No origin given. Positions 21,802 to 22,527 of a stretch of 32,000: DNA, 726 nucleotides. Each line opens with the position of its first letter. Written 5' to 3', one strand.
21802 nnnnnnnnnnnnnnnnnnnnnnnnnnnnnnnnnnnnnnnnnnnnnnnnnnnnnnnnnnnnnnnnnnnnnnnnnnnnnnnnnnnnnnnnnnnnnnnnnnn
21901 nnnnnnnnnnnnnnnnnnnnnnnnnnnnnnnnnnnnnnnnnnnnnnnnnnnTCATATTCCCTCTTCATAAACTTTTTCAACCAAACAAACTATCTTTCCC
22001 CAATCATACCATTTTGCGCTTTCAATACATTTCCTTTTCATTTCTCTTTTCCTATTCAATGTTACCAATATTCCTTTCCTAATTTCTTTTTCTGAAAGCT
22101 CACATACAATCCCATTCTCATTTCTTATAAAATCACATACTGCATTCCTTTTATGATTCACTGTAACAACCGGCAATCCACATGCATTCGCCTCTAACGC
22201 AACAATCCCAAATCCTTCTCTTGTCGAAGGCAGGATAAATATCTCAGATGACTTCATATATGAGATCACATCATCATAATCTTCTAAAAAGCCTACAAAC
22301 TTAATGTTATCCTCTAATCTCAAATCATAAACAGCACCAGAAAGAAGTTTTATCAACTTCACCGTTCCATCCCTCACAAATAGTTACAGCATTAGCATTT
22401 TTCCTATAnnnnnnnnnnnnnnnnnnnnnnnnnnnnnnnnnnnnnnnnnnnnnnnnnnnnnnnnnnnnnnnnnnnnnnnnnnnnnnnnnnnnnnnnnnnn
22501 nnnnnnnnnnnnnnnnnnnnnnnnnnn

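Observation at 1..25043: Hypothesis: the glycan island is either switched OFF by reversible duplications or is in wholesale decay, with at least 7 disrupted genes in 25 kb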

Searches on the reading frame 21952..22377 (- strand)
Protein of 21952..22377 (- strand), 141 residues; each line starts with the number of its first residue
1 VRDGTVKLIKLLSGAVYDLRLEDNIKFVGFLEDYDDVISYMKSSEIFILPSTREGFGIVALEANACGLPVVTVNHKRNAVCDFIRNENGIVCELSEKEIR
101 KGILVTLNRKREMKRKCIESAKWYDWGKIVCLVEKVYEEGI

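Call 12: search_protein_families(library=pfam, proteins=[window:21952-22377:-])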
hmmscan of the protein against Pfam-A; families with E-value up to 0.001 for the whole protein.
window:21952-22377:- (141 aa): 3 families
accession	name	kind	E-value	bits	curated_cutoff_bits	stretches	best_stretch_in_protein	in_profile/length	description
PF00534.26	Glycos_transf_1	-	8.9e-23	81.1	26.4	1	15-122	65-170/172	Glycosyl transferases group 1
PF13692.12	Glyco_trans_1_4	-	6.1e-18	65.9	27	1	19-103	55-136/142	Glycosyl transferases group 1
PF20706.3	GT4-conflict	-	1.5e-09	37.8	26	1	23-72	261-310/385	Family 4 Glycosyltransferase in conflict systems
